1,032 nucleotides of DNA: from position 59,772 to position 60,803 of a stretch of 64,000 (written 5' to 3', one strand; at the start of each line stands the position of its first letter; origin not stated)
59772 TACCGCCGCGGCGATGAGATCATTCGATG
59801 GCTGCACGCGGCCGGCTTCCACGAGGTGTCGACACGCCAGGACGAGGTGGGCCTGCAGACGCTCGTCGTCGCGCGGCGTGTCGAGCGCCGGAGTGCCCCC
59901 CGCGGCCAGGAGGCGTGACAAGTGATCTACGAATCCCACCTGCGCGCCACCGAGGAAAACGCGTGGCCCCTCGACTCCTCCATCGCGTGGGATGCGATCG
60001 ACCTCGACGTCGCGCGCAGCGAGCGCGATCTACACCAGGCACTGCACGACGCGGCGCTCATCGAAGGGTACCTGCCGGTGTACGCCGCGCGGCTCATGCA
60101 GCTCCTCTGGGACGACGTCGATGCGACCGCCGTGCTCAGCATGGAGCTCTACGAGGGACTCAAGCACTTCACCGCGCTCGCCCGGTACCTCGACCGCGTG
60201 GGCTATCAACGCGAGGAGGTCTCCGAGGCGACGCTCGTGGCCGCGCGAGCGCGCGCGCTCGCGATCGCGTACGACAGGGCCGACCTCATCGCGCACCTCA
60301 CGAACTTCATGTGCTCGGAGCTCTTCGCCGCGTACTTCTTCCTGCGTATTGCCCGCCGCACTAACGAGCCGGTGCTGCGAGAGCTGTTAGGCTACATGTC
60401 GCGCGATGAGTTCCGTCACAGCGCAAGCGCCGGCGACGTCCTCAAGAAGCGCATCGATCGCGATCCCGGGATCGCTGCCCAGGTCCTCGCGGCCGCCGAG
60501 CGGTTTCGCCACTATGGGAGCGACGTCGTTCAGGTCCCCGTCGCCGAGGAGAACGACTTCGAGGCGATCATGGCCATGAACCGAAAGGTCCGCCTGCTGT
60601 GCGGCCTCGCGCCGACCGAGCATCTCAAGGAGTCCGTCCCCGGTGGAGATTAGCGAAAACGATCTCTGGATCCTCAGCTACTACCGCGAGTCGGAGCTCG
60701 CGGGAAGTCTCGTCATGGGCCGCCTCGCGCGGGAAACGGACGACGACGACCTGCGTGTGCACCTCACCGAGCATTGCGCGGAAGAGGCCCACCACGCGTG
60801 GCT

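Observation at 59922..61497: Two ferritin-like proteins, one fused to a second carrier domain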

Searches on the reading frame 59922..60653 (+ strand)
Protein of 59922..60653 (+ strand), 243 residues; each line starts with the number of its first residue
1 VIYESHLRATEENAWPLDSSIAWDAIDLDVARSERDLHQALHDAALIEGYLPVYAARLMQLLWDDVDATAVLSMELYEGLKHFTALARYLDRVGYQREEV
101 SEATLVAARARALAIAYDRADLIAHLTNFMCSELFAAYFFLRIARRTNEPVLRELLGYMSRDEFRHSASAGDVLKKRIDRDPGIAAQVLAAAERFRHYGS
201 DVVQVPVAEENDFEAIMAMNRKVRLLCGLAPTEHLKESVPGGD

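Call 3: search_protein_families(library=pfam, proteins=[window:59922-60653:+], max_evalue=0.1)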
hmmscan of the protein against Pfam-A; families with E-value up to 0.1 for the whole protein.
window:59922-60653:+ (243 aa): 2 families
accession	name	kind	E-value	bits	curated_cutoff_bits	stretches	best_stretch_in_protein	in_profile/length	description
PF03405.20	FA_desaturase_2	-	0.0056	16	22.7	1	142-189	174-221/325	Fatty acid desaturase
PF02915.23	Rubrerythrin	-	0.012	16.5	22.8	1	81-169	44-132/137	Rubrerythrin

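Call 4: search_protein_families(library=ncbifam, proteins=[window:59922-60653:+], max_evalue=0.1)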
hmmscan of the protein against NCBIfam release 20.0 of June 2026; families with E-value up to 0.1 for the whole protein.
window:59922-60653:+ (243 aa): 2 families
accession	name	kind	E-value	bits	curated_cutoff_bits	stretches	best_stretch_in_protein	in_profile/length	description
NF010172.0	PRK13654.1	subfamily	0.0014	17.9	391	1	118-171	86-141/361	magnesium-protoporphyrin IX monomethyl ester cyclase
TIGR02029.1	AcsF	equivalog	0.0016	17.6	192.5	1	119-173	71-127/337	magnesium-protoporphyrin IX monomethyl ester (oxidative) cyclase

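Call 6: search_solved_structures(query=window:59922-60653:+, max_evalue=10, show_alignments=3)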
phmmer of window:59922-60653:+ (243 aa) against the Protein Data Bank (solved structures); distinct sequences matched with E-value up to 10: 6.
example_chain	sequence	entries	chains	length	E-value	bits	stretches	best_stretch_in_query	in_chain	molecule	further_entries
9u78_A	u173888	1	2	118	0.00023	24.5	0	147-175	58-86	Single Chain Protein of De Novo Designed Helix Bundles-4EH2 with KDPV Loop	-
7qbk_A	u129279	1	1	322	0.12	15.6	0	67-104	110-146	R2-like ligand-binding oxidase (homolog II) from Sulfolobus acidocaldarius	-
1za0_A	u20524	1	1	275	0.12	15.6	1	123-202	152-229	POSSIBLE ACYL-[ACYL-CARRIER PROTEIN] DESATURASE DESA2 (ACYL-[ACP] DESATURASE) (STEAROYL-AC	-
7pp7_A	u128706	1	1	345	0.23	14.7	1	140-189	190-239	Acyl-[acyl-carrier-protein] 6-desaturase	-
2v8t_A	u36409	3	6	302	0.57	13.4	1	120-175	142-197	MANGANESE-CONTAINING PSEUDOCATALASE | Pseudocatalase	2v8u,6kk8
2cwl_A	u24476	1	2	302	0.58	13.4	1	120-175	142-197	manganese-free pseudocatalase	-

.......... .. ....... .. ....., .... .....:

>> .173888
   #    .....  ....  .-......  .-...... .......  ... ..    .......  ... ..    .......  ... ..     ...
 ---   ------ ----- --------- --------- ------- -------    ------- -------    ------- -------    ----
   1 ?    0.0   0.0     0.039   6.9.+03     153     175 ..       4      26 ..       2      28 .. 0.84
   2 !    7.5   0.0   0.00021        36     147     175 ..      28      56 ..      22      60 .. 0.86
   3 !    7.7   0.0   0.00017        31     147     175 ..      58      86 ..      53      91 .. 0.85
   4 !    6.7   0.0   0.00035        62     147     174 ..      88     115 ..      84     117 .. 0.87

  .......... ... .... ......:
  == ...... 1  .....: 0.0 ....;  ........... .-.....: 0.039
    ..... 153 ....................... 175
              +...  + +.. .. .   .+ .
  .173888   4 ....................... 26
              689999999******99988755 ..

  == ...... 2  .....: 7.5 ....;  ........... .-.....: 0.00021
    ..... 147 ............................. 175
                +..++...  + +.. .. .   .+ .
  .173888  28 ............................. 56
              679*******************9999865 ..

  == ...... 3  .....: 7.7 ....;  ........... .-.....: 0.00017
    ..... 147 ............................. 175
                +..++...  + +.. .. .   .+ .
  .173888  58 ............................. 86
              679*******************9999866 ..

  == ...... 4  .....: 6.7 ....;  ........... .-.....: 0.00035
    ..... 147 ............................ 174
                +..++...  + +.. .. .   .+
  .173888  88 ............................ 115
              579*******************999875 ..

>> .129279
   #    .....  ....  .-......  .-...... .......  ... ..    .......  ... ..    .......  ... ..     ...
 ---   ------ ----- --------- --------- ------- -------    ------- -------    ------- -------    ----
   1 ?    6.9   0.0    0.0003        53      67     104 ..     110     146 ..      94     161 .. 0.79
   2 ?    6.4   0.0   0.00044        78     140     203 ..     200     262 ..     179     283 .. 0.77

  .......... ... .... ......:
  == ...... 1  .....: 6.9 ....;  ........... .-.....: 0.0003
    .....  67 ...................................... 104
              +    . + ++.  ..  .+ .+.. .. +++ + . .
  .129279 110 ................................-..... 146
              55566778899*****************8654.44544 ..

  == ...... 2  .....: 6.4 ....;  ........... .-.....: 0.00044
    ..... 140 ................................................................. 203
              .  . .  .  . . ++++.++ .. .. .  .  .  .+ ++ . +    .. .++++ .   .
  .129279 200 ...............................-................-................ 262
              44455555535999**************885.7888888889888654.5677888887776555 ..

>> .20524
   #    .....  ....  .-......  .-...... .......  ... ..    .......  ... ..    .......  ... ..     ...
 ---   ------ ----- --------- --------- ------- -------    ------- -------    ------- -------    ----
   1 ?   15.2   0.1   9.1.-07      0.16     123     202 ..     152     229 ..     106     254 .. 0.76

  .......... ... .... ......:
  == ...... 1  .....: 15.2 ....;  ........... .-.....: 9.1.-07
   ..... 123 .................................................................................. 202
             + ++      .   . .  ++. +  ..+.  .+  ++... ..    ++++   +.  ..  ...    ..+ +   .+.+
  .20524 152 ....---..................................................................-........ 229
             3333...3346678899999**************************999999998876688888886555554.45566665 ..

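Call 28: find_homologous_proteins(query=window:59922-60653:+)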
Query window:59922-60653:+ (243 aa): 492 proteins with E <= 0.001 among 2263 candidates; the best 120 are listed.
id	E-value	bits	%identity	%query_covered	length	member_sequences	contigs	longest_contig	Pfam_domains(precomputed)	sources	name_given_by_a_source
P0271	3.4e-145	500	93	100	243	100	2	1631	-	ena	-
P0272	4.5e-145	500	93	100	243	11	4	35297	-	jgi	-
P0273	3.8e-144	496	93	100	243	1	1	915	-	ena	-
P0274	1.3e-143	495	91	100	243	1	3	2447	-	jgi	jgi:hypothetical protein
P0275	2.2e-143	494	91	100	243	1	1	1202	-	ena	-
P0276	2.8e-143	494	91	100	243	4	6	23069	-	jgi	-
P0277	6.5e-143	492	91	100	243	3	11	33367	-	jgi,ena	jgi:hypothetical protein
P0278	7.2e-143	492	91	100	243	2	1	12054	-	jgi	jgi:hypothetical protein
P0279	9.2e-143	492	90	100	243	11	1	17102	-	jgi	jgi:hypothetical protein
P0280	2.1e-142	491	91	100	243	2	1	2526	-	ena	-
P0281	3.2e-142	490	91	100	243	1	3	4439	-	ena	-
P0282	7.1e-142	489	91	100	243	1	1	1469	-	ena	-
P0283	9.1e-142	489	91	100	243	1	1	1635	-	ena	-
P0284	1.3e-141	488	89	100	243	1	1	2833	-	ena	-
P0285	2.2e-141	487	91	100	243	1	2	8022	-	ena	-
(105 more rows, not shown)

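Call 50: search_solved_structures(query=A5, max_evalue=10, show_alignments=5)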
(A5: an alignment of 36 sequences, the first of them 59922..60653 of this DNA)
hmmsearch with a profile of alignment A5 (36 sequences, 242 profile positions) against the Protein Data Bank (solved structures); distinct sequences matched with E-value up to 10: 9.
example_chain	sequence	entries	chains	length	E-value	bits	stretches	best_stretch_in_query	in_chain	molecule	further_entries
1za0_A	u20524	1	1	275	1.4e-07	34.6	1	78-199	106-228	POSSIBLE ACYL-[ACYL-CARRIER PROTEIN] DESATURASE DESA2 (ACYL-[ACP] DESATURASE) (STEAROYL-AC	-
9u78_A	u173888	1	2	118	0.00058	22.7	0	141-171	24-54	Single Chain Protein of De Novo Designed Helix Bundles-4EH2 with KDPV Loop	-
7qbk_A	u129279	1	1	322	0.013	18.3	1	76-183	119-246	R2-like ligand-binding oxidase (homolog II) from Sulfolobus acidocaldarius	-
3rn9_A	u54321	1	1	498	0.1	15.4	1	120-205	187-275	Toluene o-xylene monooxygenase component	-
6qwq_A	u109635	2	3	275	0.53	13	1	76-120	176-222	Ferredoxin bilin reductase plastid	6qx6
5tdv_A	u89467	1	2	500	1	12.1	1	124-184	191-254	Toluene-4-monooxygenase system protein A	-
7pp7_A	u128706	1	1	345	1.1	12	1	139-184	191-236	Acyl-[acyl-carrier-protein] 6-desaturase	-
3ge3_A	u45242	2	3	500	1.2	11.9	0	123-184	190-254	Toluene-4-monooxygenase system protein A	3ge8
7t63_A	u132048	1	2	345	1.6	11.4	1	139-187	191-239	DESATURASE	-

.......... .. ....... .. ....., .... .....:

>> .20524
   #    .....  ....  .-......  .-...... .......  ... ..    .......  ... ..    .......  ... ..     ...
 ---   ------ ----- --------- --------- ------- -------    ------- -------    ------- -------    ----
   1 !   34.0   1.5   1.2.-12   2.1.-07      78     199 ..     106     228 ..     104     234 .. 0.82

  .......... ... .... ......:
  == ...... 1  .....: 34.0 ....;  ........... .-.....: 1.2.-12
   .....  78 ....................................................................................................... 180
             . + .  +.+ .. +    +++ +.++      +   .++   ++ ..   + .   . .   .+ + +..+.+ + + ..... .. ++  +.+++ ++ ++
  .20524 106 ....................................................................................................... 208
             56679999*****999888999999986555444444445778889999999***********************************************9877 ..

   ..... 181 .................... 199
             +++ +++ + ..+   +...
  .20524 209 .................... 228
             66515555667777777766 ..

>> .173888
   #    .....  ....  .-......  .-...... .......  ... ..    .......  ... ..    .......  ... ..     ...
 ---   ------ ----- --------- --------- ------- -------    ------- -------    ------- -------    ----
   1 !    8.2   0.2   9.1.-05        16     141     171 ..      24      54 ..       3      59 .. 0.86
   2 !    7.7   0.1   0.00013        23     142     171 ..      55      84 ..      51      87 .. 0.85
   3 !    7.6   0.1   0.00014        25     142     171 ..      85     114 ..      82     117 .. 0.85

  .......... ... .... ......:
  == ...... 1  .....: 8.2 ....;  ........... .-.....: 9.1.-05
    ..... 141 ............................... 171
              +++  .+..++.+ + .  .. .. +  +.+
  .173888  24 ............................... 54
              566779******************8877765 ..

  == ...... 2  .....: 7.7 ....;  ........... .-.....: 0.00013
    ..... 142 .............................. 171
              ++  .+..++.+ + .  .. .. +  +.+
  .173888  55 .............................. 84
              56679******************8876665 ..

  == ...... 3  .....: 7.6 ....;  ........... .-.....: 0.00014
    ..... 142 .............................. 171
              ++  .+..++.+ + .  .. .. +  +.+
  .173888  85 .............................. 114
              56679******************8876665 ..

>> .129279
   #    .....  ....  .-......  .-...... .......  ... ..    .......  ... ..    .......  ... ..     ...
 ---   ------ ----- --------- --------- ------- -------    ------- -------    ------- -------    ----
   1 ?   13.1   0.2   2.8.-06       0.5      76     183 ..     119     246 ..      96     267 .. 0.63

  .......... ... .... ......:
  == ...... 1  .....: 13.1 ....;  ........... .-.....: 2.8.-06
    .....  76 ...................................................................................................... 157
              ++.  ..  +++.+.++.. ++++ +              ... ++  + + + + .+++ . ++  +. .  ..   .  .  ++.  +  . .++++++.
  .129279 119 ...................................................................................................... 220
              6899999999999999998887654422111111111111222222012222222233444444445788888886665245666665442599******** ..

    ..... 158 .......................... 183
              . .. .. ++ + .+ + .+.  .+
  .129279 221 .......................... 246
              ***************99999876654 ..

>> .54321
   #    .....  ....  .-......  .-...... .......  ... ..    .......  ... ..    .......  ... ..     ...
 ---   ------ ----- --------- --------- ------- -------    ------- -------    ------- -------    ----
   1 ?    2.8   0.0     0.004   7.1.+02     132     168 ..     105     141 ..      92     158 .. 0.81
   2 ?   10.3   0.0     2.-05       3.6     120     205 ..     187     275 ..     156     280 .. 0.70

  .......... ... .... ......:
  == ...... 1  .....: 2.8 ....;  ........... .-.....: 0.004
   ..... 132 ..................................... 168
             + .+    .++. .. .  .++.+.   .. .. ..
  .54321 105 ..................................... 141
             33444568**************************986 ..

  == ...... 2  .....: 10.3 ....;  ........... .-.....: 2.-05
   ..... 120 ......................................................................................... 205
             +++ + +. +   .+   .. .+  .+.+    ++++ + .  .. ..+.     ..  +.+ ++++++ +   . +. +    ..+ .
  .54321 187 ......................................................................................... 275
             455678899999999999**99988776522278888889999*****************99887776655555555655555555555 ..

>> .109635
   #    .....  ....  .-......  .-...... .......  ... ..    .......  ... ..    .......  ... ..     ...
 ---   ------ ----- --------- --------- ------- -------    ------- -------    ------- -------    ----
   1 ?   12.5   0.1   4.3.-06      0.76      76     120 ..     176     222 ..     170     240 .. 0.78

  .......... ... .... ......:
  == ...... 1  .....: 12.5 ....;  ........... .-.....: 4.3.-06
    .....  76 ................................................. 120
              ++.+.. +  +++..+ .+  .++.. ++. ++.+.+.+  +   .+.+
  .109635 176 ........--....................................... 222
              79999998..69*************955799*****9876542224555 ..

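Call 56: predict_structure(alignment_id=A5)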
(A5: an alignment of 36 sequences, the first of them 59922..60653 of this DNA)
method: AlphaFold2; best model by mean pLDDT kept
length: 243 residues; sequences in the alignment: 36
mean_pLDDT: 90.0   pTM: 0.89
mean pLDDT of the five models: 90.0, 89.6, 89.4, 88.8, 88.6
residues with pLDDT >= 90: 174; 70-90: 51; 50-70: 15; < 50: 3
segments of 3 or more residues with pLDDT < 50: none
pLDDT, mean of each block of 10 residues (from residue 1): 91 94 97 93 91 90 94 94 95 75 82 83 94 96 97 98 96 97 96 90 66 86 96 79 46
secondary structure, 60 per line:
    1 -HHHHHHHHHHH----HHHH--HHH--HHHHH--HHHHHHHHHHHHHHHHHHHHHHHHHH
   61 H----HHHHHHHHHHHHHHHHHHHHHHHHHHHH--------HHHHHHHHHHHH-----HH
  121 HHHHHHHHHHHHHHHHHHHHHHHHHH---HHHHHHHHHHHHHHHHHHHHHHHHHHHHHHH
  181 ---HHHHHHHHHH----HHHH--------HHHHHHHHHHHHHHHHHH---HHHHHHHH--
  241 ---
elements in order: H2-12 H17-20 H28-32 H35-61 H66-93 H102-113 H119-146 H150-180 H184-193 H198-201 H210-227 H231-238

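Call 60: fold_search(model_id=the predicted structure, library=pdb)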
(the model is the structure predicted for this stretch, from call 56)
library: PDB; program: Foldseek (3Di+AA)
matches with E <= 10: 447; with E <= 0.001: 1
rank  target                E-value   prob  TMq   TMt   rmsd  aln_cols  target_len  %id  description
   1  7qbk                  9.0e-04  1.00  0.59  0.51   7.5       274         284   15  Crystal structure of a second homolog of R2-like ligand-binding oxidase in Sulfolobus acidocaldarius (SaR2loxII) (released 2022-04-06)
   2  1oq9                  1.9e-03  1.00  0.56  0.42   9.6       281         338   16  The Crystal Structure of the Complex between Stearoyl Acyl Carrier Protein Desaturase from Ricinus Communis (Castor Bean (released 2003-05-13)
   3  6f6l_B                2.3e-03  1.00  0.55  0.50   8.3       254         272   14  R2-like ligand-binding oxidase Y162F mutant with aerobically reconstituted Mn/Fe cofactor (released 2018-12-19)
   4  4m1i_B                2.4e-03  1.00  0.66  0.51   5.3       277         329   14  X-ray crystal structure of Chlamydia trachomatis Mn(II)Fe(II)-NrdB (released 2013-08-21)
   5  2j2f_A                2.4e-03  1.00  0.61  0.44   8.7       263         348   16  The T199D Mutant of Stearoyl Acyl Carrier Protein Desaturase from Ricinus Communis (Castor Bean) (released 2006-10-23)
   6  6y2n                  2.4e-03  1.00  0.57  0.48   6.6       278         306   15  Crystal structure of ribonucleotide reductase R2 subunit solved by serial synchrotron crystallography (released 2020-10-07)
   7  1oq4_A                2.5e-03  1.00  0.57  0.42   8.2       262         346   17  The Crystal Structure of the Complex between Stearoyl Acyl Carrier Protein Desaturase from Ricinus Communis (Castor Be (released 2003-05-13)
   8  2j2f_B                2.6e-03  1.00  0.60  0.44   8.7       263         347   16  The T199D Mutant of Stearoyl Acyl Carrier Protein Desaturase from Ricinus Communis (Castor Bean) (released 2006-10-23)
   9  6qrz                  2.8e-03  1.00  0.65  0.59   6.1       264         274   13  Crystal structure of R2-like ligand-binding oxidase from Sulfolobus acidocaldarius solved by 3D micro-crystal electron d (released 2019-04-24)
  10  6i92                  2.8e-03  1.00  0.58  0.54   7.1       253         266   15  R2-like ligand-binding oxidase G68F mutant with anaerobically reconstituted Mn/Fe cofactor (released 2019-10-16)
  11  4d8f_A                3.2e-03  1.00  0.66  0.51   5.4       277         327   14  Chlamydia trachomatis NrdB with a Mn/Fe cofactor (procedure 1 - high Mn) (released 2012-02-15)
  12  3olj_A                3.2e-03  1.00  0.55  0.48   6.6       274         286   13  Crystal structure of human ribonucleotide reductase subunit M2 (hRRM2) (released 2011-08-31)
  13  5olk_B                3.5e-03  1.00  0.49  0.34   8.9       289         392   12  Crystal structure of the ATP-cone-containing NrdB from Leeuwenhoekiella blandensis (released 2018-01-10)
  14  1afr_A                3.7e-03  1.00  0.59  0.43   8.4       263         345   16  STEAROYL-ACYL CARRIER PROTEIN DESATURASE FROM CASTOR SEEDS (released 1997-05-15)
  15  2ani                  3.8e-03  1.00  0.57  0.46   6.8       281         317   14  Crystal structure of the F127Y mutant of Ribonucleotide Reductase R2 from Chlamydia trachomatis (released 2006-07-25)
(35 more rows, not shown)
